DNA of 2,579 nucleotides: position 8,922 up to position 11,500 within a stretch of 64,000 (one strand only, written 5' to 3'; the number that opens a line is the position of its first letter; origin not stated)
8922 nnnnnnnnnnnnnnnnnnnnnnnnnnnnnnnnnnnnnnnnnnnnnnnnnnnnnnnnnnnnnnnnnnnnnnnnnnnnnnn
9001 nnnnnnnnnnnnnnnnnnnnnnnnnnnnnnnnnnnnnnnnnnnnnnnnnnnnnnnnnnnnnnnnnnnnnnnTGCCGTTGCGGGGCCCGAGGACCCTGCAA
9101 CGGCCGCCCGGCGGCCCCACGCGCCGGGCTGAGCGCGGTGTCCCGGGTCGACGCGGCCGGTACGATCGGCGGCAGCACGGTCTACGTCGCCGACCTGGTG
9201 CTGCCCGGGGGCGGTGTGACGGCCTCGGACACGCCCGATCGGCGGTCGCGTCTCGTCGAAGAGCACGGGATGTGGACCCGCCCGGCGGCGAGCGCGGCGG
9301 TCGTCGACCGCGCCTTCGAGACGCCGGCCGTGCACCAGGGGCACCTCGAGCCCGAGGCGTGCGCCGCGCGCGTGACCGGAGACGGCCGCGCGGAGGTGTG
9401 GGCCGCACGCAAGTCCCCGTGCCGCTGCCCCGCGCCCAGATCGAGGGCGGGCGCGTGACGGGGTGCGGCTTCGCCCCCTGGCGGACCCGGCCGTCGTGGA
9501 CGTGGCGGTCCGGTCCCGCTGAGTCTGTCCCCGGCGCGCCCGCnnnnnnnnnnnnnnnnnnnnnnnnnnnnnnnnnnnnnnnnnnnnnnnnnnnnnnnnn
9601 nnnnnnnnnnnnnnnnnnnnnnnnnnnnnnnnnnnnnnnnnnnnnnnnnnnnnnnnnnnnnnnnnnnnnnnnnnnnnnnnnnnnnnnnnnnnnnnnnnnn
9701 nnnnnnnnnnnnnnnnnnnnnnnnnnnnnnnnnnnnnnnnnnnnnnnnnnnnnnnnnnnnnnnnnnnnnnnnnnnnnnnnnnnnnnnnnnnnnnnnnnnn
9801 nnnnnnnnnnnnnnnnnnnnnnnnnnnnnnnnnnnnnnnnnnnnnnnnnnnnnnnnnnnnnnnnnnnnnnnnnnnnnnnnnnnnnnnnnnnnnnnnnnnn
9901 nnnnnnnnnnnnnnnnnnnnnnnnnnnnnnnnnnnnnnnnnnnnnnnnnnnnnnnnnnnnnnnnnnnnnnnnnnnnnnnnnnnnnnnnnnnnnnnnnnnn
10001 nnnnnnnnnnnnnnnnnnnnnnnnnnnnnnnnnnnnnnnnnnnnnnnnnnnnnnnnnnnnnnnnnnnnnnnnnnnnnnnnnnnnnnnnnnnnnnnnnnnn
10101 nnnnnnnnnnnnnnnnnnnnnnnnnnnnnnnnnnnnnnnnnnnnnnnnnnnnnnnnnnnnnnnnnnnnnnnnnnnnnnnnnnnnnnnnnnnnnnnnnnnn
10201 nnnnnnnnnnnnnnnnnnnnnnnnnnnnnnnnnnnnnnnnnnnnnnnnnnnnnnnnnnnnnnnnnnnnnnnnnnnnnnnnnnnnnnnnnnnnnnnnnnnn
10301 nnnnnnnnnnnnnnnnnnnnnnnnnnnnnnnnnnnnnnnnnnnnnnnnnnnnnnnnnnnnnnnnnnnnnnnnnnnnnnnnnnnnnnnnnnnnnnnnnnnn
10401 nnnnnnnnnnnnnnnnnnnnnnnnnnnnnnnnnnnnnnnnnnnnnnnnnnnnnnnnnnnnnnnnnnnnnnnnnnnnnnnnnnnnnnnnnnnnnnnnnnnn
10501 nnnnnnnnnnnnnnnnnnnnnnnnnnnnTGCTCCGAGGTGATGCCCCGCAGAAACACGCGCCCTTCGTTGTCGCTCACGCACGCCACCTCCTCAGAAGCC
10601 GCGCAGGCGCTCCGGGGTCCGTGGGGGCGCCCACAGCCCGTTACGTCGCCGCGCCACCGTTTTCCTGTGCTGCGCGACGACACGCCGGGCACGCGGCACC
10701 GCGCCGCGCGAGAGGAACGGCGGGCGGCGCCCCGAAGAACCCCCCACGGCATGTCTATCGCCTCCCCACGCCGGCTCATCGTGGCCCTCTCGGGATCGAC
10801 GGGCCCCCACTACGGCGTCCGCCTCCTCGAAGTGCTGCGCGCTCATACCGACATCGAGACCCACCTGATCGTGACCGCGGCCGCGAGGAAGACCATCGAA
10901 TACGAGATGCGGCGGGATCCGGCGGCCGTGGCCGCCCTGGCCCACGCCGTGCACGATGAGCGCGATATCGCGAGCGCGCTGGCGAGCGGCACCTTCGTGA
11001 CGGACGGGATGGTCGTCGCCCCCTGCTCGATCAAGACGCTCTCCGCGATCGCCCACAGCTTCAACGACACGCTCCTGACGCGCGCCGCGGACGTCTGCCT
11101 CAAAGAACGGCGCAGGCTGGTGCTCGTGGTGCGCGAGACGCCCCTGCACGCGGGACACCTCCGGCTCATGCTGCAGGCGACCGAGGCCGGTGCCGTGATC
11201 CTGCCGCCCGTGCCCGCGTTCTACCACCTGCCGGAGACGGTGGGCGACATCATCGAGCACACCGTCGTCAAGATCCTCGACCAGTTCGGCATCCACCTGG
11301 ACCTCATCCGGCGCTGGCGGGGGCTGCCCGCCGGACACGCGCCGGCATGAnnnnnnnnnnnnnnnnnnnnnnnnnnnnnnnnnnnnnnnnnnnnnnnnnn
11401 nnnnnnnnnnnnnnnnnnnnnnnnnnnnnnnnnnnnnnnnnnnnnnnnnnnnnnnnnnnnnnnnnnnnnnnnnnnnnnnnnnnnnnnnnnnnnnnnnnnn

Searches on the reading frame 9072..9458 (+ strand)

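Call 53: search_protein_families(library=pfam, proteins=[window:9072-9458:+])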
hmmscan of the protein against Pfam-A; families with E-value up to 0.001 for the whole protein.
window:9072-9458:+ (128 aa): 1 family
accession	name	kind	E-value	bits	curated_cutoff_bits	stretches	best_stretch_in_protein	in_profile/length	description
PF02738.23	MoCoBD_1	-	6.7e-05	22.5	27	1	65-117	15-69/244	Molybdopterin cofactor-binding domain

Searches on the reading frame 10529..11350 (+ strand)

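Call 81: search_protein_families(library=pfam, proteins=[window:10529-11350:+])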
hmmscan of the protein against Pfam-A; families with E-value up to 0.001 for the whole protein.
window:10529-11350:+ (273 aa): 1 family
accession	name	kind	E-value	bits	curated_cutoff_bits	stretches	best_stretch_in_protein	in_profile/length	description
PF02441.25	Flavoprotein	-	1.5e-40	138.9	22.7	1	82-252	2-161/162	Flavoprotein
